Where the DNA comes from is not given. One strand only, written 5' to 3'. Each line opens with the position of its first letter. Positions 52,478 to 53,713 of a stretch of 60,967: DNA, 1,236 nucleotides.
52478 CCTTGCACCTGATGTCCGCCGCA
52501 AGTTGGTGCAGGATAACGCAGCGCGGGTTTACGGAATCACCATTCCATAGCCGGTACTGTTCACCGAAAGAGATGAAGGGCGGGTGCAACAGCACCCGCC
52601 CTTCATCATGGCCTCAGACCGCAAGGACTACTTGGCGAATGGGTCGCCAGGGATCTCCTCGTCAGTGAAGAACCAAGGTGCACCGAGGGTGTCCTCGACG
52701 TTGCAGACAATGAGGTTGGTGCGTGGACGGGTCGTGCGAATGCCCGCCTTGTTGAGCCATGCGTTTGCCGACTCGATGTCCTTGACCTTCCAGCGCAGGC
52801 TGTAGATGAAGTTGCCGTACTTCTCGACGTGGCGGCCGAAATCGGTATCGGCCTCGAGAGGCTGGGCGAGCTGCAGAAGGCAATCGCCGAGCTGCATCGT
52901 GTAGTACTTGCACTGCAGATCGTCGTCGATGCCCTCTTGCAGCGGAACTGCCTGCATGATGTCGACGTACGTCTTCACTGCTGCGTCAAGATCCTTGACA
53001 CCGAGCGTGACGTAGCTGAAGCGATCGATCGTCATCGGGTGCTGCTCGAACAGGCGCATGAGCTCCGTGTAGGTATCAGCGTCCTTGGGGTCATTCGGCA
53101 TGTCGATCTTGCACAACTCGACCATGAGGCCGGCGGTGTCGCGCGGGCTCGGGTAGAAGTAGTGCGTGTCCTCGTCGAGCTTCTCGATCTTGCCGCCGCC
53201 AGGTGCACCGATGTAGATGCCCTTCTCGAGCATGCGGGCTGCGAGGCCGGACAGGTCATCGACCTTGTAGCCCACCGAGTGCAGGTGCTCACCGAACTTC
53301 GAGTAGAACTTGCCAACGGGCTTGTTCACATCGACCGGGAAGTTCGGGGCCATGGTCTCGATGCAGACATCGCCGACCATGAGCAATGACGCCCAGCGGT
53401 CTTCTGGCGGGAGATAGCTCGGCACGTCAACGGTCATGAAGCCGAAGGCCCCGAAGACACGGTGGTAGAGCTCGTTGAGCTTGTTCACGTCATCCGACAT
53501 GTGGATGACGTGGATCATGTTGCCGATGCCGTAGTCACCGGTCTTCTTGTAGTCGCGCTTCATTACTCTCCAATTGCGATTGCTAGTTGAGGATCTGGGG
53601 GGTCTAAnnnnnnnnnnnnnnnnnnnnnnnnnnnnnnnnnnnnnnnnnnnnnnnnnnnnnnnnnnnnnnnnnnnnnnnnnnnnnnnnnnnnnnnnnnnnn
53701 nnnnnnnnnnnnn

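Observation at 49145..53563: Three exactly 311-aa paralogues of an uncharacterised two-domain VOC-fold protein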

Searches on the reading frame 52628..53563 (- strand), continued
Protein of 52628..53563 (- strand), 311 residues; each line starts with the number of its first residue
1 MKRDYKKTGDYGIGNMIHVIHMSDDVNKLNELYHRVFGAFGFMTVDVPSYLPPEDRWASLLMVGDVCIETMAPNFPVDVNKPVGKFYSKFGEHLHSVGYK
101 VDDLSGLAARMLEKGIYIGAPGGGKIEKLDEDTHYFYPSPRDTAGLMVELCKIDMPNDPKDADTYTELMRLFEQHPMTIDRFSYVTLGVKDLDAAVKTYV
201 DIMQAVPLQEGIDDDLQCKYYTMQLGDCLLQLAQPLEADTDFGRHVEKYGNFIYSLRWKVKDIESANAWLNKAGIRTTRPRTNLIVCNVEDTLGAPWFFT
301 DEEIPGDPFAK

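Call 51: list_cluster_members(proteins=[P0141, P0142, P0154, P0157, P0163, P0171, P0184, P0199, P0216, P0245])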
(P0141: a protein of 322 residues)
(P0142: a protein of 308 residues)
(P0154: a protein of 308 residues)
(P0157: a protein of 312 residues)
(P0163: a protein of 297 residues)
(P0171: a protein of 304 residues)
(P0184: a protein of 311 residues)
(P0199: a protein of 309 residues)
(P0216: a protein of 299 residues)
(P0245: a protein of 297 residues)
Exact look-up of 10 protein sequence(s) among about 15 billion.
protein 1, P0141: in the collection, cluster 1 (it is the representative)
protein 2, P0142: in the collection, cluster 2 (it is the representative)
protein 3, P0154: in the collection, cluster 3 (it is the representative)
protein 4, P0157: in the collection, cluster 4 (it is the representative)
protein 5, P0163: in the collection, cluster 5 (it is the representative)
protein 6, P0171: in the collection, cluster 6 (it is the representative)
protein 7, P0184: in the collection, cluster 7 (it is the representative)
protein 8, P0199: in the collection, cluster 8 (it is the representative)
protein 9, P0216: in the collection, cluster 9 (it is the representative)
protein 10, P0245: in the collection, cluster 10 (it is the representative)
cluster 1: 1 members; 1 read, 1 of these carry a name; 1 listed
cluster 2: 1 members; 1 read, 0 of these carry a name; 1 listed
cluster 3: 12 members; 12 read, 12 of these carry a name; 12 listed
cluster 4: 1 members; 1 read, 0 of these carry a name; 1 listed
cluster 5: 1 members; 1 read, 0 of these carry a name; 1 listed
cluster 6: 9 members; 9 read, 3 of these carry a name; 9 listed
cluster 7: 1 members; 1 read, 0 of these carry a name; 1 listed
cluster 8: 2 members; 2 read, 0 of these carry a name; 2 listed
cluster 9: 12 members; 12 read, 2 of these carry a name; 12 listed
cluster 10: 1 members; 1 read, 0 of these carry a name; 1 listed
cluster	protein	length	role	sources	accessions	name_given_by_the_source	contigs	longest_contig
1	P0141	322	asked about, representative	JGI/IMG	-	catechol 2,3-dioxygenase-like lactoylglutathione lyase family enzyme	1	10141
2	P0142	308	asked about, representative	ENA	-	-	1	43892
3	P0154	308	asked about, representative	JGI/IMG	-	catechol 2,3-dioxygenase-like lactoylglutathione lyase family enzyme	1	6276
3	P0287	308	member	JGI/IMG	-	catechol 2,3-dioxygenase-like lactoylglutathione lyase family enzyme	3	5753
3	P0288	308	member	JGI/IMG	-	catechol 2,3-dioxygenase-like lactoylglutathione lyase family enzyme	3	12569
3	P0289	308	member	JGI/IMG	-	catechol 2,3-dioxygenase-like lactoylglutathione lyase family enzyme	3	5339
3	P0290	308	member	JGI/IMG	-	catechol 2,3-dioxygenase-like lactoylglutathione lyase family enzyme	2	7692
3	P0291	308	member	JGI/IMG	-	catechol 2,3-dioxygenase-like lactoylglutathione lyase family enzyme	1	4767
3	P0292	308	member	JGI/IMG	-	catechol 2,3-dioxygenase-like lactoylglutathione lyase family enzyme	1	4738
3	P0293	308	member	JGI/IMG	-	catechol 2,3-dioxygenase-like lactoylglutathione lyase family enzyme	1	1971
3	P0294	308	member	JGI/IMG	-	catechol 2,3-dioxygenase-like lactoylglutathione lyase family enzyme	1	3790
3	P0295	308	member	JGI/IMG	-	catechol 2,3-dioxygenase-like lactoylglutathione lyase family enzyme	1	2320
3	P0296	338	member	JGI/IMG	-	catechol 2,3-dioxygenase-like lactoylglutathione lyase family enzyme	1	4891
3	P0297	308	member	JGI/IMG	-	catechol 2,3-dioxygenase-like lactoylglutathione lyase family enzyme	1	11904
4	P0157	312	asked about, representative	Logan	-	-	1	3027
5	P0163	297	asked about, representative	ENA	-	-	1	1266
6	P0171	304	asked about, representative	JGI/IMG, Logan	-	-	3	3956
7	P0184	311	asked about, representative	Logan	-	-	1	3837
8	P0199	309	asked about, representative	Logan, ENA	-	-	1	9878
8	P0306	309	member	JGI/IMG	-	-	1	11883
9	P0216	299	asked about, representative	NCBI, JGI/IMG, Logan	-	catechol 2,3-dioxygenase-like lactoylglutathione lyase family enzyme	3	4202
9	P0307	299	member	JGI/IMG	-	catechol 2,3-dioxygenase-like lactoylglutathione lyase family enzyme/uncharacterized ...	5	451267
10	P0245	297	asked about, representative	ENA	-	-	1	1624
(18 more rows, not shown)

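Call 74: find_encoding_contigs(protein=P0171, flank=10000, max_places=4)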
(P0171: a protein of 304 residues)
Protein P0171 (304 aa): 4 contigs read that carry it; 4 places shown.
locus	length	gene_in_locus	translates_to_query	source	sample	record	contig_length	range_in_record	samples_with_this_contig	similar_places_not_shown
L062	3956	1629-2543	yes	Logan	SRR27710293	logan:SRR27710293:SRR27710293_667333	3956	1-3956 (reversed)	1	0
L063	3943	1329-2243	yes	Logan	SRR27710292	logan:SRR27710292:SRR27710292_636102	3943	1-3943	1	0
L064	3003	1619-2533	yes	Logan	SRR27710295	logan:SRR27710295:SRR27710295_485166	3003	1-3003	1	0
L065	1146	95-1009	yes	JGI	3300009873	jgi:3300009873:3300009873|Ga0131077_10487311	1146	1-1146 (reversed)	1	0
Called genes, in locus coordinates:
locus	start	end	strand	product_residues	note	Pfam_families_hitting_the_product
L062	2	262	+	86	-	?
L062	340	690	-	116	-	-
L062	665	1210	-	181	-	PF13274:SocA_Panacea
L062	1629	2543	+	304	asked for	PF00903:Glyoxalase (weak), PF13669:Glyoxalase_4 (weak)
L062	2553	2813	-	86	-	PF05768:Glrx-like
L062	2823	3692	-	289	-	PF01790:LGT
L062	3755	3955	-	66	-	?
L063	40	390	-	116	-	-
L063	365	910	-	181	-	PF13274:SocA_Panacea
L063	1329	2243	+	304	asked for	PF00903:Glyoxalase (weak), PF13669:Glyoxalase_4 (weak)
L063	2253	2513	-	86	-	PF05768:Glrx-like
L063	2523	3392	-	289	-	PF01790:LGT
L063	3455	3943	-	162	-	?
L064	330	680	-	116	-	-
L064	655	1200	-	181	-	PF13274:SocA_Panacea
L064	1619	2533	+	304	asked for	PF00903:Glyoxalase (weak), PF13669:Glyoxalase_4 (weak)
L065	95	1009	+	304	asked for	PF00903:Glyoxalase (weak), PF13669:Glyoxalase_4 (weak)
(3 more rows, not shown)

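Call 75: find_encoding_contigs(protein=P0154, flank=10000, max_places=4)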
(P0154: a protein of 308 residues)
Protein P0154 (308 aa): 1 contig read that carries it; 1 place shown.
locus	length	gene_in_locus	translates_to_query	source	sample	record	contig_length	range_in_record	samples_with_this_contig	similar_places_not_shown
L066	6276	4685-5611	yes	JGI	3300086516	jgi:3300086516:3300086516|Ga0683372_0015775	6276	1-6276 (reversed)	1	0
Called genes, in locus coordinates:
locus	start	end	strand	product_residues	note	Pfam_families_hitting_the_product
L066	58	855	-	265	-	PF00378:ECH_1, PF16113:ECH_2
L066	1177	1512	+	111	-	-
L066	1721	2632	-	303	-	PF00378:ECH_1, PF16113:ECH_2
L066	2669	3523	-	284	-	PF13622:4HBT_3, PF20789:4HBT_3C, PF02551:Acyl_CoA_thio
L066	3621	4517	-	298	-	PF00296:Bac_luciferase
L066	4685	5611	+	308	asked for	PF00903:Glyoxalase, PF13468:Glyoxalase_3, PF13669:Glyoxalase_4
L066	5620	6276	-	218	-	?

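Call 76: find_encoding_contigs(protein=P0142, flank=10000, max_places=2)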
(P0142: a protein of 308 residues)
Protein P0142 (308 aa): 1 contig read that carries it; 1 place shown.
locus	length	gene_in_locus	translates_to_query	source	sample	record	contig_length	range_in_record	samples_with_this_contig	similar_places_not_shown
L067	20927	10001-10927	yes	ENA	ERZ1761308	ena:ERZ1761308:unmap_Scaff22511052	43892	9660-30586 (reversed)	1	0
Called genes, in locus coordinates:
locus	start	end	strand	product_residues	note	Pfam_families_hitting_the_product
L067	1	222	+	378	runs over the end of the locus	PF17198:AveC_like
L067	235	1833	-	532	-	PF00890:FAD_binding_2 (weak), PF01134:GIDA (faint), PF01266:DAO, PF07992:Pyr_redox_2 (weak), PF12831:FAD_oxidored (weak), PF13450:NAD_binding_8, PF01593:Amino_oxidase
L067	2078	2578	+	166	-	PF00440:TetR_N (weak)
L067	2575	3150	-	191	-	PF01814:Hemerythrin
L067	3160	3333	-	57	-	-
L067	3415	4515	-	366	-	PF13560:HTH_31 (weak), PF12900:Pyridox_ox_2 (weak)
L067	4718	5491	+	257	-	-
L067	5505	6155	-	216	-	PF00440:TetR_N (weak), PF14246:TetR_C_7 (faint)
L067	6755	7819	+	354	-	PF13458:Peripla_BP_6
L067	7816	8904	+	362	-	PF17198:AveC_like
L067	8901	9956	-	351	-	PF17198:AveC_like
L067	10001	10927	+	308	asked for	PF00903:Glyoxalase (faint), PF13669:Glyoxalase_4 (faint)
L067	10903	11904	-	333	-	PF01073:3Beta_HSD, PF01370:Epimerase, PF02719:Polysacc_synt_2 (faint), PF04321:RmlD_sub_bind, PF05368:NmrA (weak), PF07993:NAD_binding_4 (weak), PF13460:NAD_binding_10, PF16363:GDP_Man_Dehyd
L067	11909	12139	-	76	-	PF00364:Biotin_lipoyl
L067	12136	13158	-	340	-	PF02779:Transket_pyr, PF02780:Transketolase_C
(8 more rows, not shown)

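Call 77: find_encoding_contigs(protein=P0307, flank=10000, max_places=2)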
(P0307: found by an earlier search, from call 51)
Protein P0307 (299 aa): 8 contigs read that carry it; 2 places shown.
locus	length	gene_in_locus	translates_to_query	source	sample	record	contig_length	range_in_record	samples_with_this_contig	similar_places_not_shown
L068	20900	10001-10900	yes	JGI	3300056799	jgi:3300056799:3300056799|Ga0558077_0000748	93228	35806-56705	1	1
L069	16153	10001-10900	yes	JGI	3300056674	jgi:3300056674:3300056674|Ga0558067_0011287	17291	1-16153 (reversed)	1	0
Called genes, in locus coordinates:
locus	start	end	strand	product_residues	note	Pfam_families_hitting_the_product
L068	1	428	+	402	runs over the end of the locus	PF22660:RS_preATP-grasp-like, PF02222:ATP-grasp, PF17769:PurK_C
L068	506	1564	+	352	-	PF03401:TctC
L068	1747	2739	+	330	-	PF03401:TctC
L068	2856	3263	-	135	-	PF12172:zf-ChsH2, PF01796:OB_ChsH2_C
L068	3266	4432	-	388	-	PF22691:Thiolase_C_1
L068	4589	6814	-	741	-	PF02629:CoA_binding, PF13380:CoA_binding_2, PF13607:Succ_CoA_lig, PF13549:ATP-grasp_5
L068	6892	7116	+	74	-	-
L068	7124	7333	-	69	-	-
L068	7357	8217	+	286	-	PF00378:ECH_1, PF16113:ECH_2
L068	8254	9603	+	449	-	PF07287:AtuA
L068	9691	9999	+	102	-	PF23544:AtuA_ferredoxin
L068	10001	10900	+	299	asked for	PF13468:Glyoxalase_3 (faint), PF00903:Glyoxalase, PF13669:Glyoxalase_4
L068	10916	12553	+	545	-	PF00501:AMP-binding, PF13193:AMP-binding_C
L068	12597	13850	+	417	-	PF13433:Peripla_BP_5, PF13458:Peripla_BP_6, PF01094:ANF_receptor (weak)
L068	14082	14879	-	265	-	PF00106:adh_short, PF08659:KR, PF13561:adh_short_C2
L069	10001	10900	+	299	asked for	PF13468:Glyoxalase_3 (faint), PF00903:Glyoxalase, PF13669:Glyoxalase_4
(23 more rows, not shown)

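Call 78: find_encoding_contigs(protein=P0306, flank=10000, max_places=2)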
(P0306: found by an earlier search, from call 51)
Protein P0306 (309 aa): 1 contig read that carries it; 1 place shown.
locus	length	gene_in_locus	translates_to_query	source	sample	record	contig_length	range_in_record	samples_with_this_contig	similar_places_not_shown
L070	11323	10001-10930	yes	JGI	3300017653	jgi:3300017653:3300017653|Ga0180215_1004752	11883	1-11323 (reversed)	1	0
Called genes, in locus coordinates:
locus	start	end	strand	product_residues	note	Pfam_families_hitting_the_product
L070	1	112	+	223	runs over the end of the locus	PF01609:DDE_Tnp_1, PF13751:DDE_Tnp_1_6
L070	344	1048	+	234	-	PF00378:ECH_1, PF16113:ECH_2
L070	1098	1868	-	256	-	PF00106:adh_short, PF08659:KR (weak), PF13561:adh_short_C2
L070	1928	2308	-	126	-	-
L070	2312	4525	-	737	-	PF00009:GTP_EFTU, PF01926:MMR_HSR1 (weak), PF03144:GTP_EFTU_D2, PF22042:EF-G_D2, PF14492:EFG_III, PF03764:EFG_IV, PF00679:EFG_C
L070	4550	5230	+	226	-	PF01066:CDP-OH_P_transf (weak)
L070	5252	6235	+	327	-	PF03279:Lip_A_acyltrans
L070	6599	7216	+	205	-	PF01243:PNPOx_N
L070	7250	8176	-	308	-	PF04542:Sigma70_r2, PF04545:Sigma70_r4 (weak), PF08281:Sigma70_r4_2, PF12680:SnoaL_2 (faint)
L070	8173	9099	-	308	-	PF01073:3Beta_HSD (weak), PF01370:Epimerase, PF04321:RmlD_sub_bind (weak), PF05368:NmrA (weak), PF13460:NAD_binding_10, PF16363:GDP_Man_Dehyd (faint)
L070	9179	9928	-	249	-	PF00561:Abhydrolase_1, PF12146:Hydrolase_4, PF12697:Abhydrolase_6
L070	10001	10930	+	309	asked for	PF00903:Glyoxalase (faint), PF13468:Glyoxalase_3 (faint), PF13669:Glyoxalase_4 (weak)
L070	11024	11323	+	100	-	?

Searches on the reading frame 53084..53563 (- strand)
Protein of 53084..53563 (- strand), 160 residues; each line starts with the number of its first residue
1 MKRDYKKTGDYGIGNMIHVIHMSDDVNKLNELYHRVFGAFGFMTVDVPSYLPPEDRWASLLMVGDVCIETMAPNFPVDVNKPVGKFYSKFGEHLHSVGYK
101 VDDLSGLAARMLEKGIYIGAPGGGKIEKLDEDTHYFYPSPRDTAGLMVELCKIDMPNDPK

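Call 33: search_solved_structures(query=A3, max_evalue=1, show_alignments=5)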
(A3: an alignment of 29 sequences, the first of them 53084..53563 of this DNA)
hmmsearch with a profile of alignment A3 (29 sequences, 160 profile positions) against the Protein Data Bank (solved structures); distinct sequences matched with E-value up to 1: 11.
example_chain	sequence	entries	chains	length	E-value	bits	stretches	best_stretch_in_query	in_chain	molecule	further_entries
1jc4_A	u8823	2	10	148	6.1e-05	26.1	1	18-151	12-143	Methylmalonyl-CoA epimerase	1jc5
6xbt_A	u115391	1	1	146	0.0006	22.9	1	22-157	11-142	Methylmalonyl-CoA epimerase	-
6xbv_A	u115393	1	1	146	0.0032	20.5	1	23-157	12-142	Methylmalonyl-CoA epimerase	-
6wf6_A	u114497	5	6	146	0.0033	20.5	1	23-157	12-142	Methylmalonyl-CoA epimerase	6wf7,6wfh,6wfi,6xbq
6xbs_A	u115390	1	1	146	0.0035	20.4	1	23-157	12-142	Methylmalonyl-CoA epimerase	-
6xbr_A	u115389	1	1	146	0.0043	20.1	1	23-157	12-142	Methylmalonyl-CoA epimerase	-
6bu2_A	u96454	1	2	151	0.015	18.4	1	69-152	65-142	Glyoxalase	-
3oa4_A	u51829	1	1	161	0.19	14.8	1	64-154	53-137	glyoxalase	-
3rmu_A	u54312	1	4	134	0.3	14.1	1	13-151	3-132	Methylmalonyl-CoA epimerase, mitochondrial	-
8iey_A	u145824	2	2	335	0.41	13.7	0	95-142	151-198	tRNA N6-adenosine threonylcarbamoyltransferase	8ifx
6qh4_C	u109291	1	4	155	0.49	13.4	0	13-151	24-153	Methylmalonyl-CoA epimerase, mitochondrial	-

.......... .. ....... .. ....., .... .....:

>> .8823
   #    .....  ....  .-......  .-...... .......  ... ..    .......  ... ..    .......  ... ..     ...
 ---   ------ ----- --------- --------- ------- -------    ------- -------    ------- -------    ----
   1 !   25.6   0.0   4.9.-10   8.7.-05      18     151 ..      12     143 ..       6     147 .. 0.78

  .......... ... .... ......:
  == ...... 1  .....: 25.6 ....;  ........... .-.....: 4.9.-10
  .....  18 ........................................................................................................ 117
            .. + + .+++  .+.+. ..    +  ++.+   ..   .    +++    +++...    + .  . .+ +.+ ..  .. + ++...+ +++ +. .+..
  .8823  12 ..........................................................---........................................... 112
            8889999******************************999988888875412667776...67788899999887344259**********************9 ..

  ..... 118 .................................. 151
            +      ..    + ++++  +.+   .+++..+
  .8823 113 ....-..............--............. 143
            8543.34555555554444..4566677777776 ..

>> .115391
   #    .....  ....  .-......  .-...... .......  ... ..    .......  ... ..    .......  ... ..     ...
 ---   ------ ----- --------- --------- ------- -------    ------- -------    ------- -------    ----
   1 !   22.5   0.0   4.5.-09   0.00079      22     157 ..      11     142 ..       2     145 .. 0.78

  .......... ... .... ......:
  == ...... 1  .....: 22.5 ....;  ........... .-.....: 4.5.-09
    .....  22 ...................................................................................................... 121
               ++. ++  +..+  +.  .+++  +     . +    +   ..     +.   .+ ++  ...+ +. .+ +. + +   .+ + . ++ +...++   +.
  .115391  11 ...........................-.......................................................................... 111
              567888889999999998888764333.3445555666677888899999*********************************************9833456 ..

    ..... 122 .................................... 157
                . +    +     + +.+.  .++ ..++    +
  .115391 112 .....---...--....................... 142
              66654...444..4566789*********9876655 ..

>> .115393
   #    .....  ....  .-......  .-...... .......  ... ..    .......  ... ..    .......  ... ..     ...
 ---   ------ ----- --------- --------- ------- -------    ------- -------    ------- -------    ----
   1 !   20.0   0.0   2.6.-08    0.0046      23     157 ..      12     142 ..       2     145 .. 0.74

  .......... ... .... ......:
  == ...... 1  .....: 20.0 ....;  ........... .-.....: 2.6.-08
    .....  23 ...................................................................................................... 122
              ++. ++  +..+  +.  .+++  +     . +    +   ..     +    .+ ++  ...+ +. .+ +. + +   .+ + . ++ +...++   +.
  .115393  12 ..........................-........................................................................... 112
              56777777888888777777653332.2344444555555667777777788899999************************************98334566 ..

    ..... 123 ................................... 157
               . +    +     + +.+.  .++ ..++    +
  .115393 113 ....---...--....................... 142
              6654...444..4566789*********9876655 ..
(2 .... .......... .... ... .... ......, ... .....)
